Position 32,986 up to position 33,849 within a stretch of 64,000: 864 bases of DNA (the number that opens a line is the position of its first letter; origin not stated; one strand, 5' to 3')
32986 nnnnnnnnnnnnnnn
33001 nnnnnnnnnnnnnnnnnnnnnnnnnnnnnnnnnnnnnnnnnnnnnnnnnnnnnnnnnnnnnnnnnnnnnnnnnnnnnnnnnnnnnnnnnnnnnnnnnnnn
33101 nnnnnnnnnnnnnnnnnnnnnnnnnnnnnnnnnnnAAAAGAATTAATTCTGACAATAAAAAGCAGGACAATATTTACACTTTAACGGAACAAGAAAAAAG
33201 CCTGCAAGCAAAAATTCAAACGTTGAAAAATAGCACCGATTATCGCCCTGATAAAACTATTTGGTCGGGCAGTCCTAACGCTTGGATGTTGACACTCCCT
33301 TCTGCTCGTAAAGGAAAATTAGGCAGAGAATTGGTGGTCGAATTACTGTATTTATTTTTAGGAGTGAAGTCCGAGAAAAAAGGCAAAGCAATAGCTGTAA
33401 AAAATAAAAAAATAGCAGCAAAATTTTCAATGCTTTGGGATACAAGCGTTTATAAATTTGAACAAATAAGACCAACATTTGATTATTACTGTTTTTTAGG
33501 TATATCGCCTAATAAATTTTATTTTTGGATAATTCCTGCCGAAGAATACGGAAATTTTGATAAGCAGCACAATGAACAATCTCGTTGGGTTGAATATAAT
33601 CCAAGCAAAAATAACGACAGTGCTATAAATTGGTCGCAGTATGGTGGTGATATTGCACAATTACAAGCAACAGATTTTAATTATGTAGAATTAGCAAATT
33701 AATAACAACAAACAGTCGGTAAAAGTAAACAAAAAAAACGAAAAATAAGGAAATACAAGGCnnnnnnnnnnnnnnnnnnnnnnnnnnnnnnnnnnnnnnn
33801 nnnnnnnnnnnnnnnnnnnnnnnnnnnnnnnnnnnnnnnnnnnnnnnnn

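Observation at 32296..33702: Orphan beta-class DNA methyltransferase with unknown C-terminal domain inserted between nrdA and nrdB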

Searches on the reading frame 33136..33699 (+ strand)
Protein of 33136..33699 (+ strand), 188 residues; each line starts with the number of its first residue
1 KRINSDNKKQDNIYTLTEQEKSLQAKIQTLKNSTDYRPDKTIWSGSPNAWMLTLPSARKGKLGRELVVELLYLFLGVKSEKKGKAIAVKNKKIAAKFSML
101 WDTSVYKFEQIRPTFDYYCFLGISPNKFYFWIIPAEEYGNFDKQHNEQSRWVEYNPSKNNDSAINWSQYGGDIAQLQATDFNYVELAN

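Call 5: search_protein_families(library=pfam, proteins=[window:33136-33699:+], max_evalue=10)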
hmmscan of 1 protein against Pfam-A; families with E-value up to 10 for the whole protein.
window:33136-33699:+ (188 aa): 0 families

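Call 6: search_protein_families(library=ncbifam, proteins=[window:33136-33699:+], max_evalue=1)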
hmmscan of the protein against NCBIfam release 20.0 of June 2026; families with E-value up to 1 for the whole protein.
window:33136-33699:+ (188 aa): 1 family
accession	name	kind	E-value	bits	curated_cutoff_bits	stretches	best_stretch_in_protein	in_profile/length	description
NF052664.1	HP0135_fam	equivalog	0.096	12.8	85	1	25-43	19-38/43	HP0135 family lipoprotein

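Call 7: search_protein_families(library=padloc, proteins=[window:33136-33699:+], max_evalue=1)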
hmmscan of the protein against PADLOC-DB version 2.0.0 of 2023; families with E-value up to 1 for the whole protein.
window:33136-33699:+ (188 aa): 1 family
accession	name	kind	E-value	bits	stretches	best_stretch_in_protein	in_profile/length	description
PDLC03515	REase_II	-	6e-14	50.2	1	41-140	31-133/186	Type II restriction enzyme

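Call 9: search_solved_structures(query=window:33136-33699:+, max_evalue=10, show_alignments=2)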
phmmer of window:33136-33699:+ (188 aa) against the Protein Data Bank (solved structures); distinct sequences matched with E-value up to 10: 0.

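Call 10: find_homologous_proteins(query=window:33136-33699:+, max_evalue=0.001)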
Query window:33136-33699:+ (188 aa): 1 proteins with E <= 0.001 among 55 candidates.
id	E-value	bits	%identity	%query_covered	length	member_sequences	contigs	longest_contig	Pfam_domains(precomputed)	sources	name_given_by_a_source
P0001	1.5e-13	69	35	66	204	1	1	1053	-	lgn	-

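Call 18: search_protein_representatives(protein=window:33136-33699:+)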
Query: 188 residues. Proteins with E-value up to 0.001 (for the whole library): 242; up to 1e-10: 39; up to 1e-30: 0. The best 150 are listed.
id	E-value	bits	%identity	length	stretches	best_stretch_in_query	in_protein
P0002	1.1e-24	103.6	32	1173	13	7-47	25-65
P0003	5.8e-17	78.4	36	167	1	37-172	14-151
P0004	9.8e-17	77.7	36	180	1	32-177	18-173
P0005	1.3e-15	74.0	35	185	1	33-158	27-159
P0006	2.4e-15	73.1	39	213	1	39-175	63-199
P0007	4.0e-15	72.4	35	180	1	28-174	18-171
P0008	6.1e-15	71.8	35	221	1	34-157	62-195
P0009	7.1e-14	68.4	35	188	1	36-176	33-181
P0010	1.1e-13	67.7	34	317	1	6-174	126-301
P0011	1.6e-13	67.2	36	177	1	38-146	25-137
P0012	2.3e-13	66.7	31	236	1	20-158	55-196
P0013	3.0e-13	66.3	38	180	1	24-174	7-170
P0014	3.1e-13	66.3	35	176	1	36-172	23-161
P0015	3.3e-13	66.2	34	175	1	40-158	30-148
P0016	4.1e-13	65.8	35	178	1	32-173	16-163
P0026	9.8e-12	61.4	35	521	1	29-174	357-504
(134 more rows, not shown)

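Call 25: find_homologous_proteins(query=A1, max_evalue=0.001)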
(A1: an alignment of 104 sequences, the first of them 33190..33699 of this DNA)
Query A1 (104 sequences) (170 aa, profile of the alignment): 636 proteins with E <= 0.001 among 2907 candidates; the best 120 are listed.
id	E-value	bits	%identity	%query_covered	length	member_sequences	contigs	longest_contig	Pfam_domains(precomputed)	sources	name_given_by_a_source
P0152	1.0e-70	255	36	77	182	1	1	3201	-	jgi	-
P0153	1.7e-68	248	31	82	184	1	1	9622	-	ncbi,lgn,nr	ncbi:MAG TPA: hypothetical protein VK988_10625 [Acidimicrobiales bacterium]|nr:hypothetical protein 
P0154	1.1e-67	245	32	90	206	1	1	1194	-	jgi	jgi:hypothetical protein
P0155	1.7e-67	245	33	72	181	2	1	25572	-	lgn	-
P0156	3.6e-67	244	40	54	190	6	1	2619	-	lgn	-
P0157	6.5e-67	243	30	78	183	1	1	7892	-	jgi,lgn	jgi:hypothetical protein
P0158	8.6e-67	242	30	90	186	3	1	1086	-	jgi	jgi:hypothetical protein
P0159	1.0e-66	242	32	84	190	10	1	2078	-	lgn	-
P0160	1.3e-66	242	27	83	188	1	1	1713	-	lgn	-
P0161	1.5e-66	242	35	64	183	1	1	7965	-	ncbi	-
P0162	2.2e-66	241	32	58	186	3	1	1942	-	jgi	jgi:hypothetical protein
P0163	2.7e-66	241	37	67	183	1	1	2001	-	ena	-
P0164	3.4e-66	241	34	90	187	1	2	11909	-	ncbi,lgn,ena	-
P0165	3.4e-66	240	32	68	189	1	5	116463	-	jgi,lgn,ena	jgi:hypothetical protein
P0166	3.5e-66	240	30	81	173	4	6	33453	-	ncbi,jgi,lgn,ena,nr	ncbi:MAG: hypothetical protein N2313_07295 [Meiothermus ruber]|jgi:hypothetical protein|nr:hypotheti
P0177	1.5e-65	238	32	82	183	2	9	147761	-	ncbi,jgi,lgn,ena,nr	ncbi:MAG: hypothetical protein HXY35_17865 [Chloroflexi bacterium]|nr:hypothetical protein [Chlorofl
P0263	3.6e-64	234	40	59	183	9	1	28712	-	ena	-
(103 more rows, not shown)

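Call 26: search_protein_families(library=pfam, alignment_id=A1, max_evalue=0.1)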
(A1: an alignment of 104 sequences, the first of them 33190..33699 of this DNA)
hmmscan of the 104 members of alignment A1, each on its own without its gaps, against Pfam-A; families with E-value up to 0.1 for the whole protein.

A. member 1, window:33190-33699:+ (170 aa): 0 families

B. families by the number of members that match (of 104 scanned): 17 families
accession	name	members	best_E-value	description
PF22522.2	DUF6998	3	0.0017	Family of unknown function (DUF6998)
PF13216.11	DUF4024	2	0.06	Protein of unknown function (DUF4024)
PF18231.7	SerK_C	1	0.0047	L-serine kinase SerK, C-terminal domain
PF21260.3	Laman-like_dom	1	0.0048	Lysosomal alpha-mannosidase-like, central domain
PF05573.18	NosL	1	0.011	NosL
PF08212.18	Lipocalin_2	1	0.011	Lipocalin-like domain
PF09126.16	NaeI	1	0.014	Restriction endonuclease NaeI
PF13471.12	Transglut_core3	1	0.02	Transglutaminase-like superfamily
PF11350.14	DUF3152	1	0.029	Protein of unknown function (DUF3152)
PF11729.14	Capsid-VNN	1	0.039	nodavirus capsid protein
PF24553.2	Rv0428c_C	1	0.04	Probable histone acetyltransferase Rv0428c C-terminal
PF12088.13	DUF3565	1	0.042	Protein of unknown function (DUF3565)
PF13560.12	HTH_31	1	0.045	Helix-turn-helix domain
PF02841.20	GBP_C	1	0.047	Guanylate-binding protein, C-terminal domain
PF23272.1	DUF7075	1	0.05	Domain of unknown function (DUF7075)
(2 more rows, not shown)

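Call 27: find_encoding_contigs(protein=P0263, flank=5000, max_places=3)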
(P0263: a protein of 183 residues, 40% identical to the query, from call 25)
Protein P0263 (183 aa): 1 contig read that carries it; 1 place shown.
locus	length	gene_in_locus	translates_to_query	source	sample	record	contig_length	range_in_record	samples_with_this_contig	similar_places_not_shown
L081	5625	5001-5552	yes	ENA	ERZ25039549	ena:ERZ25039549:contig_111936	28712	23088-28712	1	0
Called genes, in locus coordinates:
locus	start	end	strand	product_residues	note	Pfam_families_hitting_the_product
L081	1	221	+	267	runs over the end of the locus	-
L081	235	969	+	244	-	PF03050:DDE_Tnp_IS66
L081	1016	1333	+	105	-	-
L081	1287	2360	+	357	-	-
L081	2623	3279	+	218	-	PF00072:Response_reg, PF00486:Trans_reg_C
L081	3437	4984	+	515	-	PF03602:Cons_hypoth95 (faint), PF01555:N6_N4_Mtase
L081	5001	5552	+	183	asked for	-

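Call 28: find_encoding_contigs(protein=P0177, flank=5000, max_places=3)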
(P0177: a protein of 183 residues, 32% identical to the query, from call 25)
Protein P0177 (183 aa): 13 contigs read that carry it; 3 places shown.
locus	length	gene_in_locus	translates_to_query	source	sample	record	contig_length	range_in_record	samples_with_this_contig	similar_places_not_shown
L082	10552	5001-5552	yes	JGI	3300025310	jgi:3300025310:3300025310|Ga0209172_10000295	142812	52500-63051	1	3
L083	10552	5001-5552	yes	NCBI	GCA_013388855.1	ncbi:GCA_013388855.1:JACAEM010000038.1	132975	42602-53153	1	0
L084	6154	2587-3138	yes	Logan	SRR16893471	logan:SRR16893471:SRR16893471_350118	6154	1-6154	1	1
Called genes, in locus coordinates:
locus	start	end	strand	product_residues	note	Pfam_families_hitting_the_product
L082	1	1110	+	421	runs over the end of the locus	PF04412:AcnX, PF28403:AcnX_2nd, PF28406:AcnX_3rd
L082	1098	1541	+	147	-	PF01989:AcnX_swivel_put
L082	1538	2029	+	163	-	PF04073:tRNA_edit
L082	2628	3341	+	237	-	PF00072:Response_reg (weak), PF00486:Trans_reg_C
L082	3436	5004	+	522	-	PF03602:Cons_hypoth95 (faint), PF01555:N6_N4_Mtase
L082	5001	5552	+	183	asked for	-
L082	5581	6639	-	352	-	PF03734:YkuD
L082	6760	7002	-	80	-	-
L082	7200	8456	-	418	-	PF05977:MFS_3, PF07690:MFS_1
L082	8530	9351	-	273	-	PF02540:NAD_synthase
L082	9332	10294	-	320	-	PF00795:CN_hydrolase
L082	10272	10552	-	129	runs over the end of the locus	-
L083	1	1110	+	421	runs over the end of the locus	PF04412:AcnX, PF28403:AcnX_2nd, PF28406:AcnX_3rd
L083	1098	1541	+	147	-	PF01989:AcnX_swivel_put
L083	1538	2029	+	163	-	PF04073:tRNA_edit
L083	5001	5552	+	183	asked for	-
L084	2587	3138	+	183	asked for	-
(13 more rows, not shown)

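Call 30: find_encoding_contigs(protein=P0026, flank=6000, max_places=4)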
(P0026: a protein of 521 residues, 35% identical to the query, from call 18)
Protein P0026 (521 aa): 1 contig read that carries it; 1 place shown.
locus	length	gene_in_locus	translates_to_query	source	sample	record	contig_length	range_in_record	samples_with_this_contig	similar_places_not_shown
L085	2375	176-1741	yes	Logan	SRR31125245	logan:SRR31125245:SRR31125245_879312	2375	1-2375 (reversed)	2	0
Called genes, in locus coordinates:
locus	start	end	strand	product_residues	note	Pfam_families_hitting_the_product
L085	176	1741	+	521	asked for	PF03602:Cons_hypoth95 (faint), PF01555:N6_N4_Mtase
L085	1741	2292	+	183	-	-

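Call 31: find_encoding_contigs(protein=P0003, flank=6000, max_places=4)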
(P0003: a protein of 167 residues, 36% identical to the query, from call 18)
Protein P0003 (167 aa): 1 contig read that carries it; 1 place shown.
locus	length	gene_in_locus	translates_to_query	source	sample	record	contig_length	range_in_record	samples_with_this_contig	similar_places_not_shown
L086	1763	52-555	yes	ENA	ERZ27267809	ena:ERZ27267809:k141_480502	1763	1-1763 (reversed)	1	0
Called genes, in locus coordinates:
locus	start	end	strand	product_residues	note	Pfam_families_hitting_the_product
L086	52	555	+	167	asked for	-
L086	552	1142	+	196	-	-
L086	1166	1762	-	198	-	?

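Call 55: predict_structure(alignment_id=A3)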
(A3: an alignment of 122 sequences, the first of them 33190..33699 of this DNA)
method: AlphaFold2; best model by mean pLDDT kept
length: 170 residues; sequences in the alignment: 122
mean_pLDDT: 83.2   pTM: 0.77
mean pLDDT of the five models: 83.2, 79.7, 79.0, 77.9, 76.8
residues with pLDDT >= 90: 71; 70-90: 65; 50-70: 34; < 50: 0
segments of 3 or more residues with pLDDT < 50: none
pLDDT, mean of each block of 10 residues (from residue 1): 81 71 86 93 92 83 73 90 92 88 95 91 65 88 79 85 64
secondary structure, 60 per line:
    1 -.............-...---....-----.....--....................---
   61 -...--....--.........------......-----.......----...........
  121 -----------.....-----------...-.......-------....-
elements in order: H2-14 H22-25 H31-35 H38-57 E62-64 E67-70 E73-81 E88-93 E99-105 E110-116 H117-120 E132-136 E152-154 H155-158 H166-169

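Call 72: fold_search(model_id=the predicted structure, library=pdb)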
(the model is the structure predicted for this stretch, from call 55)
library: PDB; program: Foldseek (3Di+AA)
matches with E <= 10: 212; with E <= 0.001: 0
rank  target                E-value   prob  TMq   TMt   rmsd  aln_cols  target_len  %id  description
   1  4lqe                  4.8e-03  0.99  0.38  0.43   6.3       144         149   13  Crystal Structure of MepB (released 2014-03-12)
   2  8rpx_C                8.6e-03  0.98  0.43  0.46   5.2       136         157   14  NhoI restriction endonuclease in complex with quadruply methylated DNA target (released 2024-07-17)
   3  8q5n_A                9.2e-03  0.99  0.44  0.47   5.6       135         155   14  Apo form of restriction endonuclease NhoI. (released 2024-07-17)
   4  9qcc_Q                1.0e-02  0.89  0.34  0.17   5.7       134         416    9  Activated XauSPARDA filament assembly with bound dsDNA substrate (released 2025-12-17)
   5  8rpx_A                1.1e-02  0.94  0.43  0.46   7.9       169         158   14  NhoI restriction endonuclease in complex with quadruply methylated DNA target (released 2024-07-17)
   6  9vx6_T                1.4e-02  0.82  0.32  0.16   5.5       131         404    9  Helical structure of gRNA-tDNA SPARDA complex (released 2026-01-14)
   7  9jsz_J                1.9e-02  0.54  0.30  0.16   8.0       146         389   12  active NbaSPARDA complexes (released 2025-04-02)
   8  8q5n_B                2.4e-02  0.96  0.45  0.50   6.2       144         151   12  Apo form of restriction endonuclease NhoI. (released 2024-07-17)
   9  9jt2_B                3.6e-02  0.44  0.28  0.15   7.1       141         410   10  substrate-bound NbaSPARDA complexes (released 2025-04-02)
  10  9qcc_A                4.6e-02  0.54  0.32  0.17   5.9       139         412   11  Activated XauSPARDA filament assembly with bound dsDNA substrate (released 2025-12-17)
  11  9vx6_X                5.0e-02  0.51  0.31  0.17   7.1       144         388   13  Helical structure of gRNA-tDNA SPARDA complex (released 2026-01-14)
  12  9qcc_Y                5.0e-02  0.47  0.31  0.16   7.0       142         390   10  Activated XauSPARDA filament assembly with bound dsDNA substrate (released 2025-12-17)
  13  9vx6_P                5.3e-02  0.47  0.33  0.18   6.4       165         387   12  Helical structure of gRNA-tDNA SPARDA complex (released 2026-01-14)
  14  9qcc_M                5.3e-02  0.47  0.30  0.16   7.2       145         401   12  Activated XauSPARDA filament assembly with bound dsDNA substrate (released 2025-12-17)
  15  4tkd_A                7.3e-02  0.57  0.35  0.45   5.6       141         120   11  Sulfolobus solfataricus HJC mutants (released 2015-08-12)
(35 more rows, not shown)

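Call 85: search_protein_families(library=padloc, proteins=[P0177], max_evalue=0.00001)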
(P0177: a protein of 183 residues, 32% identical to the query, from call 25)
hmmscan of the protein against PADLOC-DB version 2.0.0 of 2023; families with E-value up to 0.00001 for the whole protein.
P0177 (183 aa): 1 family
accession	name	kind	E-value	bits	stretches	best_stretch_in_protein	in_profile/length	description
PDLC03515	REase_II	-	3e-60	201.1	1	8-175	9-177/186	Type II restriction enzyme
